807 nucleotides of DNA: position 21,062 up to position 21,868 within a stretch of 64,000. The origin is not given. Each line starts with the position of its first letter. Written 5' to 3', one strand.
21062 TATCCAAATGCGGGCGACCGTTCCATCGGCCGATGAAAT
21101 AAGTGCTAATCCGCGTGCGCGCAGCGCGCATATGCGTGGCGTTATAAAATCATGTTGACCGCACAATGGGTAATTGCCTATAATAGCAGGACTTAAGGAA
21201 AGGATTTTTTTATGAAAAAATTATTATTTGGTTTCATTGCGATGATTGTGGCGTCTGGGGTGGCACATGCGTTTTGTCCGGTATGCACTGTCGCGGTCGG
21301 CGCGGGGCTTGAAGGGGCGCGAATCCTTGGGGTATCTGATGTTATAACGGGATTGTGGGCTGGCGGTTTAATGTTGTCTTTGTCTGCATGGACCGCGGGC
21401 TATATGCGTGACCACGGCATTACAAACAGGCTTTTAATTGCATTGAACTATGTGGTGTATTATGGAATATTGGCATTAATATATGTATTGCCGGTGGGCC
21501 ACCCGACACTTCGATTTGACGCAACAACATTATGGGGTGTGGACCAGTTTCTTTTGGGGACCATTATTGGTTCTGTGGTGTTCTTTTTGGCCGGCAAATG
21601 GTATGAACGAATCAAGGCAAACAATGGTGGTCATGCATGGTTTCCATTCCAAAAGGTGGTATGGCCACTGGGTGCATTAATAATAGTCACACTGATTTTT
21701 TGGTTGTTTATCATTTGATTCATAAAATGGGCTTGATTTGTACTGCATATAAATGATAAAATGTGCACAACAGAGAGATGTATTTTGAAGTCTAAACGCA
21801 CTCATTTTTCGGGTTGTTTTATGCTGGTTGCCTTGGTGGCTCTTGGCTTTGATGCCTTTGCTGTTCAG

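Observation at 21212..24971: Compositionally distinct locus of a CxxC membrane protein plus two large cysteine-rich secreted proteins. This is a candidate novel effector or adhesin system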

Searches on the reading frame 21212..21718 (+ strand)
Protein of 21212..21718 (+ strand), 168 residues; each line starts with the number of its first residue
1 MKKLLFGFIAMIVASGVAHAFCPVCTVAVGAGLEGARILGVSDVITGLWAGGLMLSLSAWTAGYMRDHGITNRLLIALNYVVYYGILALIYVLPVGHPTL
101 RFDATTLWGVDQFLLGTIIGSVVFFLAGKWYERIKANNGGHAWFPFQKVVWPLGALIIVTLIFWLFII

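Call 3: search_protein_families(library=pfam, proteins=[window:21212-21718:+], max_evalue=1)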
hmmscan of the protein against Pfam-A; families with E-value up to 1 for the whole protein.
window:21212-21718:+ (168 aa): 0 families

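Call 4: search_protein_families(library=ncbifam, proteins=[window:21212-21718:+], max_evalue=1)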
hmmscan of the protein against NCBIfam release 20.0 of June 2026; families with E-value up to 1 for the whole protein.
window:21212-21718:+ (168 aa): 2 families
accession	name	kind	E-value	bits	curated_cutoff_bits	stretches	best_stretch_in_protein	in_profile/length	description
NF047374.1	CD_typeI_toxin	equivalog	0.14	12.6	60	0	111-137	2-31/51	type I toxin-antitoxin system toxin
NF033800.1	quorum_NprX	equivalog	0.19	11.4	75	1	1-18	1-18/43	quorum-signaling peptide NprX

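Call 8: find_homologous_proteins(query=window:21212-21718:+)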
Query window:21212-21718:+ (168 aa): 515 proteins with E <= 0.001 among 623 candidates; the best 120 are listed.
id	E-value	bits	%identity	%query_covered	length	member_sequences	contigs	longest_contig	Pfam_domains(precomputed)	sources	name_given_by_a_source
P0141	7.6e-104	363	99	100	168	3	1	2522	-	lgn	-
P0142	5.0e-87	309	84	98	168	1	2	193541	-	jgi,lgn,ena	-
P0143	5.5e-87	308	80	99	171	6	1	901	-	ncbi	-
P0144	7.2e-87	308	85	98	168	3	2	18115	-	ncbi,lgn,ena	-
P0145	9.3e-86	304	81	99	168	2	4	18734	-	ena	-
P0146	1.9e-85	303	82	98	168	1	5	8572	-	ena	-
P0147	1.1e-84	301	79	99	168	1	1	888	-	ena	-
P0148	1.5e-84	301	79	99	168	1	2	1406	-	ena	-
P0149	2.3e-84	300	82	99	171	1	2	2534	-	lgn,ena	-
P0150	2.7e-84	300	79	99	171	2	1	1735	-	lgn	-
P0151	4.3e-84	299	79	99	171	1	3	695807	-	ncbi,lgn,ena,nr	ncbi:MAG: hypothetical protein IJ866_00600 [Alphaproteobacteria bacterium]|nr:hypothetical protein [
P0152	6.4e-84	298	81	98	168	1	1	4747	-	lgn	-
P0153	8.6e-84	298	79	99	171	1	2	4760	-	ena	-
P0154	8.7e-84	298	78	99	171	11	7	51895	-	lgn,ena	-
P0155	9.4e-84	298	77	100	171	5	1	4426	-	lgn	-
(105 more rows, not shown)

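Call 32: search_solved_structures(query=A3, max_evalue=10)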
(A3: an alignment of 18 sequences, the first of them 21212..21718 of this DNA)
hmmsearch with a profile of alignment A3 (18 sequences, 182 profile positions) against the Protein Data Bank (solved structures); distinct sequences matched with E-value up to 10: 0.

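Call 51: search_protein_representatives(alignment_id=A4)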
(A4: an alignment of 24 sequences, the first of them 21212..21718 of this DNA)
Query: 24 sequences, 182 profile positions. Proteins with E-value up to 0.001 (for the whole library): 501; up to 1e-10: 276; up to 1e-30: 48. The best 150 are listed.
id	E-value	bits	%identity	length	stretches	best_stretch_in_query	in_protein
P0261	1.4e-87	308.6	-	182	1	1-182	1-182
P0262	1.0e-52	195.1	-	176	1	71-181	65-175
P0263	3.1e-47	177.2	-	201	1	11-171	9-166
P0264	5.0e-46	173.3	-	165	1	1-156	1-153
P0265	7.1e-45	169.5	-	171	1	1-171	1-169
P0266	5.2e-44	166.7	-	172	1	2-174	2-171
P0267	6.2e-44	166.4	-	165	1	3-171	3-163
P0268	1.1e-42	162.3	-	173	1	10-172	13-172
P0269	7.2e-42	159.7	-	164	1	6-171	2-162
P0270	3.8e-40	154.1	-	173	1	1-172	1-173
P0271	2.0e-39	151.7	-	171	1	1-171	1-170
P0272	1.0e-38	149.4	-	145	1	88-181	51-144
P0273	2.8e-38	148.0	-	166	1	10-171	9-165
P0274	4.5e-38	147.3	-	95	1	6-99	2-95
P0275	9.9e-38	146.2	-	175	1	1-171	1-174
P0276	6.2e-36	140.4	-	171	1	5-172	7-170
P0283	9.3e-34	133.3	-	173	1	5-172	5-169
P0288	7.3e-33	130.4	-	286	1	17-171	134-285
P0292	3.9e-32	128.0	-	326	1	2-171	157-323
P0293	7.5e-32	127.1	-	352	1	8-171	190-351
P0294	1.9e-31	125.7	-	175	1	7-173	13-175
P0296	2.9e-31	125.1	-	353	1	7-172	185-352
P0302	3.4e-31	124.9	-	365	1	6-173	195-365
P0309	1.1e-30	123.3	-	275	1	8-171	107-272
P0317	3.1e-29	118.6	-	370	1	9-171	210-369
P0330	6.6e-28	114.2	-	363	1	10-173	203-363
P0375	1.2e-22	97.1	-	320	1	2-171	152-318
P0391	1.5e-21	93.5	-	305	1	14-170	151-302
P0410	5.3e-19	85.2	-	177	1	8-167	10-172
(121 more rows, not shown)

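Call 52: search_protein_families(library=pfam, proteins=[P0292, P0293, P0296, P0302, P0317, P0330, P0288, P0309, P0375, P0391], max_evalue=0.01)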
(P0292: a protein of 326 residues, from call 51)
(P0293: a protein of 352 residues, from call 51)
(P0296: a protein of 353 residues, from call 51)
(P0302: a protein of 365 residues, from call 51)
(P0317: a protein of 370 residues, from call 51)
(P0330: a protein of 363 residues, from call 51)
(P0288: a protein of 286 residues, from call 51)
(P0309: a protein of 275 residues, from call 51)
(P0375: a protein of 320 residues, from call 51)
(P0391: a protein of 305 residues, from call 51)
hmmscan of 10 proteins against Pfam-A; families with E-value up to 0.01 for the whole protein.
P0292 (326 aa): 2 families
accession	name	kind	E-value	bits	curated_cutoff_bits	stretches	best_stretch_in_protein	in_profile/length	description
PF05768.20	Glrx-like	-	0.00026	21.7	26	1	29-117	2-73/77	Glutaredoxin-like domain (DUF836)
PF13098.12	Thioredoxin_2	-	0.0037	18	27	1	29-92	9-81/104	Thioredoxin-like domain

P0293 (352 aa): 1 family
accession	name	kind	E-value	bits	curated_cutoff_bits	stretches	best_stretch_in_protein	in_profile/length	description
PF00462.30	Glutaredoxin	-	0.00014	22.4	22.9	1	26-94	1-58/60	Glutaredoxin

P0296 (353 aa): 2 families
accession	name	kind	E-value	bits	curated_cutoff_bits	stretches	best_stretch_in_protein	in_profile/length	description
PF05768.20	Glrx-like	-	0.00029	21.5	26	1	38-92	1-55/77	Glutaredoxin-like domain (DUF836)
PF00462.30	Glutaredoxin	-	0.00077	20.1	22.9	1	39-106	1-58/60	Glutaredoxin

P0302 (365 aa): 1 family
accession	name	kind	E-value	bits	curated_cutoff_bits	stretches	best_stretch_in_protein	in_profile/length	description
PF00462.30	Glutaredoxin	-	0.0038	17.8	22.9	1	29-93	3-58/60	Glutaredoxin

P0317 (370 aa): 0 families

P0330 (363 aa): 0 families

P0288 (286 aa): 0 families

P0309 (275 aa): 0 families

P0375 (320 aa): 3 families
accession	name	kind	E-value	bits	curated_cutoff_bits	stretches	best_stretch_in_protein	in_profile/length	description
PF00462.30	Glutaredoxin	-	9.4e-07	29.4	22.9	1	30-96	1-58/60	Glutaredoxin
PF05768.20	Glrx-like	-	7.1e-05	23.5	26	1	30-70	2-42/77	Glutaredoxin-like domain (DUF836)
PF13098.12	Thioredoxin_2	-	0.0012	19.6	27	1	29-86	8-76/104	Thioredoxin-like domain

P0391 (305 aa): 1 family
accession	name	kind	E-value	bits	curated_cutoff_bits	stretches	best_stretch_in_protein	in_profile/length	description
PF02579.22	Nitro_FeMo-Co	-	4.6e-15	56.1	26.3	1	14-103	2-94/94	Dinitrogenase iron-molybdenum cofactor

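Call 55: list_cluster_members(proteins=[P0292, P0293, P0302, P0317, P0375, P0391, P0265, P0270, P0263, P0410])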
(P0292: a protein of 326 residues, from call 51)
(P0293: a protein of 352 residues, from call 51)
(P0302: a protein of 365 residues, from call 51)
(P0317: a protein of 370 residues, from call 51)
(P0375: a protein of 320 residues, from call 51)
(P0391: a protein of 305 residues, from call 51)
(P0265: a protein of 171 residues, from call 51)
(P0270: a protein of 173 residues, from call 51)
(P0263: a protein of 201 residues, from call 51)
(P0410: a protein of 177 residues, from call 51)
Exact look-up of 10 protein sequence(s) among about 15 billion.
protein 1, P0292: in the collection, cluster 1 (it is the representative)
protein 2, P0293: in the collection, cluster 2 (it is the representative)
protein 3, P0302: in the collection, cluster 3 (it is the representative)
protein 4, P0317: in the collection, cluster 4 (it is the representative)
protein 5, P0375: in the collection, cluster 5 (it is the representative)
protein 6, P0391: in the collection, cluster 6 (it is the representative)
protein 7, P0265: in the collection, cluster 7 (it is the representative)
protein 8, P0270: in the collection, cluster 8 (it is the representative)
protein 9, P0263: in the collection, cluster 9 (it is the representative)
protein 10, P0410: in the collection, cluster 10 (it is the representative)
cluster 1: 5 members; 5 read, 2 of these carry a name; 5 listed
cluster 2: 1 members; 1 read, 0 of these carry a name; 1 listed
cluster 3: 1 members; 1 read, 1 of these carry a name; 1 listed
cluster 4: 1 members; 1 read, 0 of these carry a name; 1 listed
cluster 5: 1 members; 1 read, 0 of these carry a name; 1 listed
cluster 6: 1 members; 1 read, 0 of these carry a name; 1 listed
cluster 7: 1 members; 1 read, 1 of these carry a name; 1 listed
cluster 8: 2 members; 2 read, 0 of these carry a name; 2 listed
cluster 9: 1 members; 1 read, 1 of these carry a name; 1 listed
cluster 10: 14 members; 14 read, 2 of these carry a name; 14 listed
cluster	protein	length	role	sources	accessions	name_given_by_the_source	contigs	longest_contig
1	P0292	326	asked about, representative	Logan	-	-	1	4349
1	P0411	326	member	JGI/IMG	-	glutaredoxin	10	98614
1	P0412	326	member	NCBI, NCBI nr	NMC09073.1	hypothetical protein GYA44_01960 [Candidatus Microgenomates bacterium] | hypothetical protein [Candidatus Microgenomates bacterium]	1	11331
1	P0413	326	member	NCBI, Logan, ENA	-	-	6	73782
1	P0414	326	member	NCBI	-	-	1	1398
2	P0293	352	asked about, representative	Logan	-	-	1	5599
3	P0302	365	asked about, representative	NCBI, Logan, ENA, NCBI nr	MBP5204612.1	hypothetical protein J6Z48_03160 [bacterium] | hypothetical protein [bacterium]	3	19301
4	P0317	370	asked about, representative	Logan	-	-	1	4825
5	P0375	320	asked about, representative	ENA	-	-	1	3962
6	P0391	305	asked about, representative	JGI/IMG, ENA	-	-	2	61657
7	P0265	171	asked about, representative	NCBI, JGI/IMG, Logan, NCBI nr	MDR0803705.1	MAG: hypothetical protein LBO08_01270 [Rickettsiales bacterium] | hypothetical protein | hypothetical protein [Rickettsiales bacterium]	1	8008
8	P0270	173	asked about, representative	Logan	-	-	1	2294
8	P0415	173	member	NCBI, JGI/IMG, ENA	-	-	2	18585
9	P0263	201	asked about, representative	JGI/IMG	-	hypothetical protein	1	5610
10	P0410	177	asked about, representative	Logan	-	-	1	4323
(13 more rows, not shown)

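Call 60: find_encoding_contigs(protein=P0411, flank=6000, max_places=3)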
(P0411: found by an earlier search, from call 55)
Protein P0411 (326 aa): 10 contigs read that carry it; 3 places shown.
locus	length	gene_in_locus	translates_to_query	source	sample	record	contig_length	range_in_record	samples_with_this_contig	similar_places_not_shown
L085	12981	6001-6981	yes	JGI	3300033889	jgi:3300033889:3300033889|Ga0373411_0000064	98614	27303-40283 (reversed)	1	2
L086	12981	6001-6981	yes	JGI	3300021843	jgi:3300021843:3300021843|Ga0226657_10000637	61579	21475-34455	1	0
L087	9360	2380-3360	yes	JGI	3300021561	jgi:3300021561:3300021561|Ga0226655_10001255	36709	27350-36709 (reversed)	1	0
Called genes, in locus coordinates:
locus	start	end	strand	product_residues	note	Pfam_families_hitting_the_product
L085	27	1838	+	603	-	PF02518:HATPase_c, PF13589:HATPase_c_3, PF01119:DNA_mis_repair, PF08676:MutL_C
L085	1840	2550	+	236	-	PF00590:TP_methylase (weak)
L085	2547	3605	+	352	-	PF02388:FemAB (faint)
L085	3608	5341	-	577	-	PF09972:DUF2207, PF20990:DUF2207_C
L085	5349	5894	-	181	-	PF04011:LemA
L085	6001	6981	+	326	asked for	-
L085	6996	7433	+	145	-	-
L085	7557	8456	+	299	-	PF01145:Band_7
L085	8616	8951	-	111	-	PF09685:MamF_MmsF (weak)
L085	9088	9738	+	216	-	PF01726:LexA_DNA_bind, PF00717:Peptidase_S24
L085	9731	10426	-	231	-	PF13353:Fer4_12, PF04055:Radical_SAM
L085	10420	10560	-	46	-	PF13597:NRDD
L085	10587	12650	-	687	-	PF03477:ATP-cone, PF13597:NRDD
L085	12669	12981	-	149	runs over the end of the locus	PF22811:Zn_ribbon_NrdR, PF03477:ATP-cone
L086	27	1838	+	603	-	PF02518:HATPase_c, PF13589:HATPase_c_3, PF01119:DNA_mis_repair, PF08676:MutL_C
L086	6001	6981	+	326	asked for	-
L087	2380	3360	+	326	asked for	-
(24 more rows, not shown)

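Call 61: find_encoding_contigs(protein=P0265, flank=6000, max_places=2)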
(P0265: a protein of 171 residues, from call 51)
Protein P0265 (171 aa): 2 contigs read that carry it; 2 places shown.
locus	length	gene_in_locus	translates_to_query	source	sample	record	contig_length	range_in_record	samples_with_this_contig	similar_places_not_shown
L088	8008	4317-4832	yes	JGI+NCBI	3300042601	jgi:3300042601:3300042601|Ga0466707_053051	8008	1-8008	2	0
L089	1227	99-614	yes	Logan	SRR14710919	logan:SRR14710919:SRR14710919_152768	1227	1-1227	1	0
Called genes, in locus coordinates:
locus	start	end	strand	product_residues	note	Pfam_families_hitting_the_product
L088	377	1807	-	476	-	PF01676:Metalloenzyme, PF06415:iPGM_N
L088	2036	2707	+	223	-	PF01527:HTH_Tnp_1 (weak)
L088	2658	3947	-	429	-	PF02689:Herpes_Helicase (faint), PF05970:PIF1, PF13245:AAA_19, PF13604:AAA_30, PF01443:Viral_helicase1 (faint)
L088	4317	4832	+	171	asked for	-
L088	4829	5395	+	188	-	-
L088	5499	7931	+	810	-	-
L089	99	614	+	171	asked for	-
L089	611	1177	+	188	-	-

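Call 67: find_encoding_contigs(protein=P0391, flank=5000, max_places=1)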
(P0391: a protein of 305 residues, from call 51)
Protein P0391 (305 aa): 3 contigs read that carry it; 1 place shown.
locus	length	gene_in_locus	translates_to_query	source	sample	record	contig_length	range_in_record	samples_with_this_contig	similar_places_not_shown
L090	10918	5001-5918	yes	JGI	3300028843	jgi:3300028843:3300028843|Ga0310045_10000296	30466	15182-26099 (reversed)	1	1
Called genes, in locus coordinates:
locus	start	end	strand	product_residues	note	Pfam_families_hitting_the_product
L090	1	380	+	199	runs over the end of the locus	PF01728:FtsJ, PF13847:Methyltransf_31, PF13649:Methyltransf_25 (weak)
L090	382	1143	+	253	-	PF03602:Cons_hypoth95, PF05175:MTS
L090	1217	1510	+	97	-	PF00708:Acylphosphatase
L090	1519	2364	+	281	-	PF00565:SNase, PF00932:LTD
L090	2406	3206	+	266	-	PF05990:DUF900 (weak), PF12146:Hydrolase_4, PF00561:Abhydrolase_1, PF12697:Abhydrolase_6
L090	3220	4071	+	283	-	PF22357:AF1548-like_C (weak)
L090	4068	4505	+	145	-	-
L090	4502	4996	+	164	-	PF03773:ArsP_1 (weak)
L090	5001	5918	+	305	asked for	PF02579:Nitro_FeMo-Co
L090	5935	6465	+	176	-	-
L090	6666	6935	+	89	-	PF01783:Ribosomal_L32p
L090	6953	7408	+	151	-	PF01029:NusB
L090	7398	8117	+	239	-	PF22935:RM44_endonuclase, PF14622:Ribonucleas_3_3, PF00636:Ribonuclease_3, PF00035:dsrm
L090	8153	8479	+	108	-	PF00886:Ribosomal_S16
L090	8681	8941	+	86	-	PF01541:GIY-YIG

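Call 68: find_encoding_contigs(protein=P0415, flank=5000, max_places=1)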
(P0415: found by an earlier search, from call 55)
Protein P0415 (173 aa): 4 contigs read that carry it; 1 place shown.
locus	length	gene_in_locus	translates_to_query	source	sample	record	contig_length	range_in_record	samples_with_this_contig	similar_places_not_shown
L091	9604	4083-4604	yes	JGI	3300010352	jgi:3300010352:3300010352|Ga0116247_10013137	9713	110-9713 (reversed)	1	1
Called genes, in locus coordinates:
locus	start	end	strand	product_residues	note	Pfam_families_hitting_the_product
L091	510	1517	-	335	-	PF13310:Virulence_RhuM, PF02661:Fic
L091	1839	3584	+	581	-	PF07973:tRNA_SAD, PF00587:tRNA-synt_2b, PF03129:HGTP_anticodon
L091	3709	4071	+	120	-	-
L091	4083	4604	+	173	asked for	-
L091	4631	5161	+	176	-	-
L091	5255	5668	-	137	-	-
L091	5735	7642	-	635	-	PF09603:Fib_succ_major, PF07603:Lcl_C (weak), PF26707:DUF8237 (faint), PF18998:Flg_new_2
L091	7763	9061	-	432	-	PF16656:Pur_ac_phosph_N (faint), PF16655:PhoD_N (faint), PF09603:Fib_succ_major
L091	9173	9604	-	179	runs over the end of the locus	?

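Call 69: find_encoding_contigs(protein=P0302, flank=5000, max_places=1)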
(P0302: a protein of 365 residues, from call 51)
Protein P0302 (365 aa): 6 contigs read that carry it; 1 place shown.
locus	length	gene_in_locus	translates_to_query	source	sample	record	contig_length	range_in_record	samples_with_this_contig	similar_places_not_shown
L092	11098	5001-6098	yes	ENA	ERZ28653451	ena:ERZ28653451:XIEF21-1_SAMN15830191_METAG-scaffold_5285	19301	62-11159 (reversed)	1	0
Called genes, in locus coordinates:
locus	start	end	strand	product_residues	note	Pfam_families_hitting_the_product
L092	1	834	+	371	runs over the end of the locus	PF04480:DUF559 (weak), PF18741:MTES_1575 (weak)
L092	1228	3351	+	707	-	-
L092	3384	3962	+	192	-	-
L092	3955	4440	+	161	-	-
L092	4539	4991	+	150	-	-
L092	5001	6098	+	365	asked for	-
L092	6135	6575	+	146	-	-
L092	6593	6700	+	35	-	-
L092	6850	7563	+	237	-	PF08378:NERD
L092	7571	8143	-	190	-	PF13240:Zn_Ribbon_1 (weak), PF13248:Zn_ribbon_3 (weak), PF12869:tRNA_anti-like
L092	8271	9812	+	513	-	-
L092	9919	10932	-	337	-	PF02557:VanY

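Call 72: search_protein_families(library=ncbifam, proteins=[L091:3709-4071:+, L091:4083-4604:+, L091:4631-5161:+, P0293], max_evalue=0.1)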
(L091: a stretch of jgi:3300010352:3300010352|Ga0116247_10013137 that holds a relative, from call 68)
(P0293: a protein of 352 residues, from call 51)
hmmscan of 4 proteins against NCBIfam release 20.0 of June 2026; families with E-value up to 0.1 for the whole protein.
L091:3709-4071:+ (120 aa): 4 families
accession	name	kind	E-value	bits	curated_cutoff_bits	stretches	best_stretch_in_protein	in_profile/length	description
TIGR02180.1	GRX_euk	equivalog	4.2e-05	23.7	87.25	1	34-110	2-71/84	glutaredoxin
TIGR02738.1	TrbB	equivalog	5.5e-05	22.9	132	1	26-53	47-74/153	type-F conjugative transfer system pilin assembly thiol-disulfide isomerase TrbB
TIGR02196.1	GlrX_YruB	hypoth_equivalog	0.00037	20.9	88.55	1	39-85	8-50/74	glutaredoxin-like protein, YruB-family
TIGR02740.1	TraF-like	hypoth_equivalog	0.007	15.6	232.25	1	27-51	167-191/276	TraF-like protein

L091:4083-4604:+ (173 aa): 0 families

L091:4631-5161:+ (176 aa): 0 families

P0293 (352 aa): 4 families
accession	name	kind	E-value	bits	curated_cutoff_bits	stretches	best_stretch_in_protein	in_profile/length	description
TIGR02738.1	TrbB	equivalog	0.0051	16.5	132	1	25-70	53-96/153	type-F conjugative transfer system pilin assembly thiol-disulfide isomerase TrbB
TIGR02196.1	GlrX_YruB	hypoth_equivalog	0.0094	16.4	88.55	1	26-48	2-24/74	glutaredoxin-like protein, YruB-family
TIGR02180.1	GRX_euk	equivalog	0.021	15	87.25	1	26-96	1-65/84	glutaredoxin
NF007923.0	PRK10638.1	equivalog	0.049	13.7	129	0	24-52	2-30/83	glutaredoxin 3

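Call 75: search_protein_families(library=pfam, alignment_id=A6, max_evalue=10)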
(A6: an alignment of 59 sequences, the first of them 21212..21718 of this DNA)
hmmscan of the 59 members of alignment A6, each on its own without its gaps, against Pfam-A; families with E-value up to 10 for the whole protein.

A. member 1, window:21212-21718:+ (168 aa): 0 families

B. families by the number of members that match (of 59 scanned): 56 families (the first 25 are shown)
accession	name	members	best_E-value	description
PF11460.13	DUF3007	11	0.0048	Protein of unknown function (DUF3007)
PF15012.11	DUF4519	5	0.031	Domain of unknown function (DUF4519)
PF20563.3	DUF6773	3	0.01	Family of unknown function (DUF6773)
PF09788.14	Tmemb_55A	3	0.25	Transmembrane protein 55A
PF01899.21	MNHE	3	1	Na+/H+ ion antiporter subunit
PF19297.4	QcrA_N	2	0.00067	QcrA subunit N-terminal region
PF16079.10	Phage_holin_5_2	2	0.054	Phage holin family Hol44, in holin superfamily V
PF04246.17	RseC_MucC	2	0.12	Positive regulator of sigma(E), RseC/MucC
PF04123.18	DUF373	2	0.21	Domain of unknown function (DUF373)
PF02233.22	PNTB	2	0.51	NAD(P) transhydrogenase beta subunit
PF16983.11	MFS_MOT1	2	0.98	Molybdate transporter of MFS superfamily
PF19529.4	DUF6057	2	1.2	Family of unknown function (DUF6057)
PF04479.18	RTA1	1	0.00085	RTA1 like protein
PF14946.11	DUF4501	1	0.0038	Domain of unknown function (DUF4501)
PF11318.15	DUF3120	1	0.0068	Protein of unknown function (DUF3120)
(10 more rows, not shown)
